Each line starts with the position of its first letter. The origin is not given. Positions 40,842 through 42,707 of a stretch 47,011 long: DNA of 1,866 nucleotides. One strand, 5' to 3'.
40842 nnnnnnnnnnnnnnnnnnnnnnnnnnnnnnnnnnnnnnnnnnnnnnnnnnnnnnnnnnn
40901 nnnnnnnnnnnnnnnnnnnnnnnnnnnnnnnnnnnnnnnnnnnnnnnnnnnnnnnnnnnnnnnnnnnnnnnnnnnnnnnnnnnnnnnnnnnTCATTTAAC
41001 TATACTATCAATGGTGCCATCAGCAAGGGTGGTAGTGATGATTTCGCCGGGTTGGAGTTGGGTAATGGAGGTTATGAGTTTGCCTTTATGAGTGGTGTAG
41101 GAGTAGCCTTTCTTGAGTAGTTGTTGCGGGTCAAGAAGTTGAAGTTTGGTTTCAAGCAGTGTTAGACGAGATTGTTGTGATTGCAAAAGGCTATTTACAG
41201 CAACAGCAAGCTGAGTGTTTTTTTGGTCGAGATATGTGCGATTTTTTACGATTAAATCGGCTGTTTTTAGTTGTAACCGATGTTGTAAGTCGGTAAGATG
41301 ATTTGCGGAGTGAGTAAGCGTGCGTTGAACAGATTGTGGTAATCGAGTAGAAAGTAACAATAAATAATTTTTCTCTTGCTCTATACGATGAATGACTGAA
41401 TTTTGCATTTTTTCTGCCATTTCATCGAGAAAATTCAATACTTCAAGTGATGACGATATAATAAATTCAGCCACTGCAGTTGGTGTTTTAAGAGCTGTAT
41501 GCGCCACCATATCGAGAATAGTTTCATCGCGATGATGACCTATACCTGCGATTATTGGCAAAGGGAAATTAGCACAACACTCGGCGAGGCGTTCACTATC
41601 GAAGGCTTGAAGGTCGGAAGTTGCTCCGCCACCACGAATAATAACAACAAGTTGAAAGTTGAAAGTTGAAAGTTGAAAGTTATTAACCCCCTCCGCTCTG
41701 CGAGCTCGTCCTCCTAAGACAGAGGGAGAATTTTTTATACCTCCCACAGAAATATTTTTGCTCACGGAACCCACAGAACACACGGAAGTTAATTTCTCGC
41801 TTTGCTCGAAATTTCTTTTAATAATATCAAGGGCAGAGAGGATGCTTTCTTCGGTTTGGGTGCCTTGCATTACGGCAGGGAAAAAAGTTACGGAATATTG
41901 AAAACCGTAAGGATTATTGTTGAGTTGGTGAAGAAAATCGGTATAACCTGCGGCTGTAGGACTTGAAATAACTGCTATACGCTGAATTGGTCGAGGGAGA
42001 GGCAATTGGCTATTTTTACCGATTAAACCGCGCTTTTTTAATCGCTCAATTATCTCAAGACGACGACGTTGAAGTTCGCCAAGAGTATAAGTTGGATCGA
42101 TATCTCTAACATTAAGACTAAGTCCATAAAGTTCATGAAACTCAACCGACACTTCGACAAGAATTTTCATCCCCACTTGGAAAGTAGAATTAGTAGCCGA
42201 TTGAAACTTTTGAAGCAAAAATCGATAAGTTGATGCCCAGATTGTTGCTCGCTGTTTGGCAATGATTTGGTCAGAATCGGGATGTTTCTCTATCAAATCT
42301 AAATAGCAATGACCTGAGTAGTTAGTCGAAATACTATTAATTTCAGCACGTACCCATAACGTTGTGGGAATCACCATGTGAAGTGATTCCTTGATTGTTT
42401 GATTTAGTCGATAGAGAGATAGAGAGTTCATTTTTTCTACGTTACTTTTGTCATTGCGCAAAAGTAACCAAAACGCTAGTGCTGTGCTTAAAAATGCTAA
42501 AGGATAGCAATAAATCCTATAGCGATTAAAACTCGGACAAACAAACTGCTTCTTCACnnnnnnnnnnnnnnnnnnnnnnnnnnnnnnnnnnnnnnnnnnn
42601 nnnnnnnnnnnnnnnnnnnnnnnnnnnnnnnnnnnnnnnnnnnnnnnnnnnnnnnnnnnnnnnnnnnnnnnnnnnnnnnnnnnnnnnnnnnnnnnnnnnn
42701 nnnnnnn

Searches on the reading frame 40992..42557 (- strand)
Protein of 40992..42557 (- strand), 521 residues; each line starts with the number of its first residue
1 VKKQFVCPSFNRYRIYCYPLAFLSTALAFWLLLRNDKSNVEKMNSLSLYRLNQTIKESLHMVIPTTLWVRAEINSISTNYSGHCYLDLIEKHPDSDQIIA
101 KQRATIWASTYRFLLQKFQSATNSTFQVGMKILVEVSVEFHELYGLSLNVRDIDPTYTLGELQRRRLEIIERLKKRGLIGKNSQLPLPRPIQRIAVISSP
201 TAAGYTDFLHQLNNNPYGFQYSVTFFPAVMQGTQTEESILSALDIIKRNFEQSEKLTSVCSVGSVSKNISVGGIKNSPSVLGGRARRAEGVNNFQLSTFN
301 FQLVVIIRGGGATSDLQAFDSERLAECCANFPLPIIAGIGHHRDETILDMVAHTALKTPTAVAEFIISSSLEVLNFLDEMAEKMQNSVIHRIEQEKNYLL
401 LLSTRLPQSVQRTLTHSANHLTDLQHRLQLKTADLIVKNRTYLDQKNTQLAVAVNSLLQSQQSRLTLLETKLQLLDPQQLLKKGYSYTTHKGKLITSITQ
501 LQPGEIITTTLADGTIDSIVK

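Call 10: search_protein_families(library=pfam, proteins=[window:40992-42557:-])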
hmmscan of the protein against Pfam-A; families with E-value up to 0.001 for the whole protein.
window:40992-42557:- (521 aa): 2 families
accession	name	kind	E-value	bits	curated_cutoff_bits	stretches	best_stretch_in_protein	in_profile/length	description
PF02601.20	Exonuc_VII_L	-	8.7e-74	249.3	35.9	1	180-518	3-314/315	Exonuclease VII, large subunit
PF13742.12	tRNA_anti_2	-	5.1e-17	62.3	27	1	47-154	2-95/95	OB-fold nucleic acid binding domain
